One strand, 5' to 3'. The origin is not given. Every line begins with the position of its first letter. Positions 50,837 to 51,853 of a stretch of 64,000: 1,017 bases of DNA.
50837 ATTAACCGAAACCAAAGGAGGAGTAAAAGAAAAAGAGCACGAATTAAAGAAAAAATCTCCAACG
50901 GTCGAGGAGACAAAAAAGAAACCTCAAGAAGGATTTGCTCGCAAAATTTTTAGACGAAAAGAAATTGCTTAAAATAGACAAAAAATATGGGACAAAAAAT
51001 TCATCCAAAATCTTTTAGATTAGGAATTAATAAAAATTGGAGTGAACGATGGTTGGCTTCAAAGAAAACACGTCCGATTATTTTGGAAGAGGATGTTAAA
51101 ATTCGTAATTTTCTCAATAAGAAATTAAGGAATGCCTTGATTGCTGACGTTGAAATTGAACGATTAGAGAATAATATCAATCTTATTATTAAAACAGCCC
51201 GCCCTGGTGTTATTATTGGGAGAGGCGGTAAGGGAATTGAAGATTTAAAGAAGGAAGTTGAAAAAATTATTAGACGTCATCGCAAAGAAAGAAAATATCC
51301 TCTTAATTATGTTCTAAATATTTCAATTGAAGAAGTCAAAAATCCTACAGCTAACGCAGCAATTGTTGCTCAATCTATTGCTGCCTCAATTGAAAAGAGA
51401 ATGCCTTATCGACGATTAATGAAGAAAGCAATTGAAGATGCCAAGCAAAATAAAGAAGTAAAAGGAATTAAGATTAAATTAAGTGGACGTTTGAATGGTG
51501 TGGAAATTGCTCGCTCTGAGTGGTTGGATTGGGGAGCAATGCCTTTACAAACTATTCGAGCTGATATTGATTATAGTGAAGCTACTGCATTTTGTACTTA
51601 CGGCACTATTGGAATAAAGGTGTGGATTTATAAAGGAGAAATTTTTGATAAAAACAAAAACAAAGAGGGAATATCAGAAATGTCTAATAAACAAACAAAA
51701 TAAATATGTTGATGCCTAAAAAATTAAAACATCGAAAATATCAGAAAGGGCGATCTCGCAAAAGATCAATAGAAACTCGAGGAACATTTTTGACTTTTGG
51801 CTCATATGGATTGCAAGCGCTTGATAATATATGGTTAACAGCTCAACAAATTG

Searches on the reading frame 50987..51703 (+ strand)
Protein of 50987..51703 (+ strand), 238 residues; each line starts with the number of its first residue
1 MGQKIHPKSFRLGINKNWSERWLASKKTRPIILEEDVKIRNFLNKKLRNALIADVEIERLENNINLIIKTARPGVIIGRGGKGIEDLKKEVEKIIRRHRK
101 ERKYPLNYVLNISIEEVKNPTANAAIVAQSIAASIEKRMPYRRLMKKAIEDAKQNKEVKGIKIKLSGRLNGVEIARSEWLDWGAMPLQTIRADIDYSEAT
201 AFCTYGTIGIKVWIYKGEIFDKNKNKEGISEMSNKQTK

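Call 44: search_protein_families(library=pfam, proteins=[window:50987-51703:+], max_evalue=0.00001)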
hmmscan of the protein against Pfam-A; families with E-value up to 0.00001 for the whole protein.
window:50987-51703:+ (238 aa): 2 families
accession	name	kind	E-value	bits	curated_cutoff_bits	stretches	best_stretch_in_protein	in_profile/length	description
PF00189.25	Ribosomal_S3_C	-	3.3e-30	104.9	34.1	1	131-214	1-83/83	Ribosomal protein S3, C-terminal domain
PF07650.23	KH_2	-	9.5e-17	61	22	1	38-121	1-77/78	KH domain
